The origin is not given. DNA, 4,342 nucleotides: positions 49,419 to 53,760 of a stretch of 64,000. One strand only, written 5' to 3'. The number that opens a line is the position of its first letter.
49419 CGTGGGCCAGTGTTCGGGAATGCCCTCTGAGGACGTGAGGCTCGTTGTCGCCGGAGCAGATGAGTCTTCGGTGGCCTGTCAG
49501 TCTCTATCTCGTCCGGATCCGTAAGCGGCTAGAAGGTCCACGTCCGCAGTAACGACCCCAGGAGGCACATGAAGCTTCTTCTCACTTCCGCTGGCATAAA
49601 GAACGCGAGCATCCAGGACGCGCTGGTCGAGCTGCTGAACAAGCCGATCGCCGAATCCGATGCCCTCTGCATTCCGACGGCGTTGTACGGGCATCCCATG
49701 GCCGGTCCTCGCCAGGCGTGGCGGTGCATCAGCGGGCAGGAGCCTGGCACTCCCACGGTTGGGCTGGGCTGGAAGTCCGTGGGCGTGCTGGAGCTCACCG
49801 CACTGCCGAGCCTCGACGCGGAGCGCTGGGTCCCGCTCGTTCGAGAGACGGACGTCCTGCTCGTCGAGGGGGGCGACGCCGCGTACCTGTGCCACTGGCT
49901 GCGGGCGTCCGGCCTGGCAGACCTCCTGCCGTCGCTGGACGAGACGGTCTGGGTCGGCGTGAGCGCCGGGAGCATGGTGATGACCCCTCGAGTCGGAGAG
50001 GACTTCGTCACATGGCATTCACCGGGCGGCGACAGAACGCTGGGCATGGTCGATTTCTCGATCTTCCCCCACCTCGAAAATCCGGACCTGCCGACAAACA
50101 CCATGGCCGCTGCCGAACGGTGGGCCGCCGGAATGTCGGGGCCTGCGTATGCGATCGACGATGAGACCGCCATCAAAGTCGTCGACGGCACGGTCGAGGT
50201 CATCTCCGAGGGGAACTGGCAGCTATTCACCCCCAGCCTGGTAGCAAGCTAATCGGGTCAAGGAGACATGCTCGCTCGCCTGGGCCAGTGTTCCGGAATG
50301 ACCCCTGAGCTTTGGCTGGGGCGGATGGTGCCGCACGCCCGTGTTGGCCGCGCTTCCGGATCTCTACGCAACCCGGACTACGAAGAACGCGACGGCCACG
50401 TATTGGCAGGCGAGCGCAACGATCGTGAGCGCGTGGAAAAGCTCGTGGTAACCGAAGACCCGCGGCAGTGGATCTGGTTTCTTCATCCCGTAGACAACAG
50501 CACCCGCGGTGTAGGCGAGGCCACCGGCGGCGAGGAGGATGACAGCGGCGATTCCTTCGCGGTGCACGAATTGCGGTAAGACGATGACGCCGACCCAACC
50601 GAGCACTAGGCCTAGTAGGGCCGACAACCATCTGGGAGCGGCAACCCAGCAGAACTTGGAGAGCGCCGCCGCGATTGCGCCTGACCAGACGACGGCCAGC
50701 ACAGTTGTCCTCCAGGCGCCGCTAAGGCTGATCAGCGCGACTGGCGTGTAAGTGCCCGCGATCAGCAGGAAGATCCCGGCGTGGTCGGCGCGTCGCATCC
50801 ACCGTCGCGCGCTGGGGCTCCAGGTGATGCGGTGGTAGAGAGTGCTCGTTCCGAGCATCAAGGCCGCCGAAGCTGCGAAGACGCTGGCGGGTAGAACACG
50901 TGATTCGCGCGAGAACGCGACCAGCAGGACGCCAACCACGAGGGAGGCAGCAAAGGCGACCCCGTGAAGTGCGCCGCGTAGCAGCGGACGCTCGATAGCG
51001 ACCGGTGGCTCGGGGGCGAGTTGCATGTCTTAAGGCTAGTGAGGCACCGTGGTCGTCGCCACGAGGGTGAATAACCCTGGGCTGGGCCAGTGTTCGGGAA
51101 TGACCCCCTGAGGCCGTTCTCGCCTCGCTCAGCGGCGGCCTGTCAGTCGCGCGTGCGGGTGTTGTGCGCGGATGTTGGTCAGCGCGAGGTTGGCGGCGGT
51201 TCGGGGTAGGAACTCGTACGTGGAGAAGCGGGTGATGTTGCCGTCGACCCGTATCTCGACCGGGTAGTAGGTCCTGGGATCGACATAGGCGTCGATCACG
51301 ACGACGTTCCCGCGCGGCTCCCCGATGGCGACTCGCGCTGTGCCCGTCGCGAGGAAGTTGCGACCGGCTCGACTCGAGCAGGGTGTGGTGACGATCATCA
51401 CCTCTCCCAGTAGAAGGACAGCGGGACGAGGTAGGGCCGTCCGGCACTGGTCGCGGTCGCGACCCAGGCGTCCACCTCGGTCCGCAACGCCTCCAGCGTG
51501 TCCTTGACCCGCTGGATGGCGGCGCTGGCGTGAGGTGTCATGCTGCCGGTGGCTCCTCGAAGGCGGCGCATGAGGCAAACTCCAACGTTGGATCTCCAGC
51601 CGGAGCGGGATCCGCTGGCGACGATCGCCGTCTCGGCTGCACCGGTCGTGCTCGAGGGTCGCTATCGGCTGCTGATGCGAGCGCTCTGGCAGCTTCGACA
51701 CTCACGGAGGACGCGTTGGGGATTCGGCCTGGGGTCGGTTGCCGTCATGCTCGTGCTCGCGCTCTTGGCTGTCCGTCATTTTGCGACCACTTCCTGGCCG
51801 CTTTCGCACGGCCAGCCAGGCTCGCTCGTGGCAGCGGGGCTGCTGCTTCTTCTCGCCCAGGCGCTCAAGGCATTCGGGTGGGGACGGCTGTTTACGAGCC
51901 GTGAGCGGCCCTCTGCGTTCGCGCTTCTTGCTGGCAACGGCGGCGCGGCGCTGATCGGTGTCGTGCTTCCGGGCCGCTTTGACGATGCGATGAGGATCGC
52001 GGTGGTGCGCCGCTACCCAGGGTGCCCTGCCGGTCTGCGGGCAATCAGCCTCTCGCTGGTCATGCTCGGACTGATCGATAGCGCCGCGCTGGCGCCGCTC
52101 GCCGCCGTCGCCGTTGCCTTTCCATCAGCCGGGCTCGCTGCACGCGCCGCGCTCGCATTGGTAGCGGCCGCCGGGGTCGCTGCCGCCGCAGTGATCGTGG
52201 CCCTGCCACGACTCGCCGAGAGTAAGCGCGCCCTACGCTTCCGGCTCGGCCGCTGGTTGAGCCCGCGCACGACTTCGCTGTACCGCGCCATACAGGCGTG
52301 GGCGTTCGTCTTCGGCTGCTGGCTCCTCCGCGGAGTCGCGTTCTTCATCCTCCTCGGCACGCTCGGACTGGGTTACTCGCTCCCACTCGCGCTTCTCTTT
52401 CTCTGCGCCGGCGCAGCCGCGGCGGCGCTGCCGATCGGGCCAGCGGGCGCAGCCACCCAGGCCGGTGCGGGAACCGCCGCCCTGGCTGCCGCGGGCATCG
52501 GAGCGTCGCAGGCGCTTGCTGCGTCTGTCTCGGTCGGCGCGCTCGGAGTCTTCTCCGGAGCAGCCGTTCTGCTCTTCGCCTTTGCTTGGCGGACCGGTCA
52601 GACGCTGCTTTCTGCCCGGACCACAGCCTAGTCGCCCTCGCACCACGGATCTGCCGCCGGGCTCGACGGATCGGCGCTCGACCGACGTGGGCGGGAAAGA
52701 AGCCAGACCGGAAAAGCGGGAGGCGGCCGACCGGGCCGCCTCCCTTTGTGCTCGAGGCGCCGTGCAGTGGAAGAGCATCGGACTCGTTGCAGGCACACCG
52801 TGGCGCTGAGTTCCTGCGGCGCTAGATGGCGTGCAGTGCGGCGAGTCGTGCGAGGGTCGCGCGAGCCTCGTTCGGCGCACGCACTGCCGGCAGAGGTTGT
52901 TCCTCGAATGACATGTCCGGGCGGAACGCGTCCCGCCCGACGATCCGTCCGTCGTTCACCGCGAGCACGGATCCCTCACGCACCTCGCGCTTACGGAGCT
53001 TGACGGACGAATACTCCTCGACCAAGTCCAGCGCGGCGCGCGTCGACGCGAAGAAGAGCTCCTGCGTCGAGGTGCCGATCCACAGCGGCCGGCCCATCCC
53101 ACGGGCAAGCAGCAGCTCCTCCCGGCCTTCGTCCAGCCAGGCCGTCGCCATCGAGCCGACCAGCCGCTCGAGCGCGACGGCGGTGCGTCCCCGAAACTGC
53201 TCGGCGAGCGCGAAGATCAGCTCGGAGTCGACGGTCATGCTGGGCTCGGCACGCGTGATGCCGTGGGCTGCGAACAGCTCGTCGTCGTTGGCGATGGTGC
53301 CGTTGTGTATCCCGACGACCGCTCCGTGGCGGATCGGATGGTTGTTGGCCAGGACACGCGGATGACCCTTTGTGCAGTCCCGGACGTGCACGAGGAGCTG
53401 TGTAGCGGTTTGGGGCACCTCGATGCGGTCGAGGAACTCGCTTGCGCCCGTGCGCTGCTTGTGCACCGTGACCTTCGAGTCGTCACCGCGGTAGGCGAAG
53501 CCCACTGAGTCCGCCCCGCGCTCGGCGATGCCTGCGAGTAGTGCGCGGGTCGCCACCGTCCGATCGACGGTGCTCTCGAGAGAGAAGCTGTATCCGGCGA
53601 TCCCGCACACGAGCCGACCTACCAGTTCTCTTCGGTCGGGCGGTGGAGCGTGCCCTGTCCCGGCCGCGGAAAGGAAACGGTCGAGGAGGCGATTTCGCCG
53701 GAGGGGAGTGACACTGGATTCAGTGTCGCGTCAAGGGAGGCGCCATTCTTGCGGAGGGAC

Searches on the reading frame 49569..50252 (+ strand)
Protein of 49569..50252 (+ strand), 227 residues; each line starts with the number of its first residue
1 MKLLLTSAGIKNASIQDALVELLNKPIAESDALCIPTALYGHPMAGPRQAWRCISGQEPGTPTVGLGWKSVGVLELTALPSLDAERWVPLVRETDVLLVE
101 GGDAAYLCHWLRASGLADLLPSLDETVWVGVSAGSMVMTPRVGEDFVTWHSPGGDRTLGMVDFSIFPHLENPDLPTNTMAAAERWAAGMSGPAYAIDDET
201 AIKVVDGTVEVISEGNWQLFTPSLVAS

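Call 69: search_protein_families(library=pfam, proteins=[window:49569-50252:+], max_evalue=0.01)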
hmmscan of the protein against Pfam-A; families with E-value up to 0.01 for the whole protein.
window:49569-50252:+ (227 aa): 1 family
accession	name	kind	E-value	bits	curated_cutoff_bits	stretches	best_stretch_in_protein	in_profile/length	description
PF03575.23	Peptidase_S51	-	3.2e-16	60.1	23.9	1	4-212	2-206/206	Peptidase family S51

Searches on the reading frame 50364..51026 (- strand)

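Call 69: search_protein_families(library=pfam, proteins=[window:50364-51026:-], max_evalue=0.01)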
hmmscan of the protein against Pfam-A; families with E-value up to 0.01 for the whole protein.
window:50364-51026:- (220 aa): 1 family
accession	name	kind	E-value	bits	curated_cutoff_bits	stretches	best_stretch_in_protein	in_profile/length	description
PF03006.26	HlyIII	-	1.4e-48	166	26.2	1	11-209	3-224/224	Haemolysin-III related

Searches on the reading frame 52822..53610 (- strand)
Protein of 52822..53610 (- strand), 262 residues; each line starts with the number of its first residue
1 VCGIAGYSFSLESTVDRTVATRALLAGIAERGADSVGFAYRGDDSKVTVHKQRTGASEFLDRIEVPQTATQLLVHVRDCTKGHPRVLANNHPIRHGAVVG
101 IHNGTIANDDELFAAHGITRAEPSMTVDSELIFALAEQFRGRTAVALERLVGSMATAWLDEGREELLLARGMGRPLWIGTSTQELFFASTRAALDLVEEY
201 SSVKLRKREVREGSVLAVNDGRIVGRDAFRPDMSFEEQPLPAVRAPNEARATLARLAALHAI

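Call 69: search_protein_families(library=pfam, proteins=[window:52822-53610:-], max_evalue=0.01)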
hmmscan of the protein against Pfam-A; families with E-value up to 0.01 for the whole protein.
window:52822-53610:- (262 aa): 3 families
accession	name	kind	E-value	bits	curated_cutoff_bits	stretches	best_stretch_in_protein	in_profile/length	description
PF13522.11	GATase_6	-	6.5e-17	62.2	27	1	68-189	9-129/130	Glutamine amidotransferase domain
PF13537.11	GATase_7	-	6e-12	46.1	25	1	92-194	15-121/123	Glutamine amidotransferase domain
PF13230.11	GATase_4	-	6.6e-05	22.4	23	1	2-187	2-192/272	Glutamine amidotransferases class-II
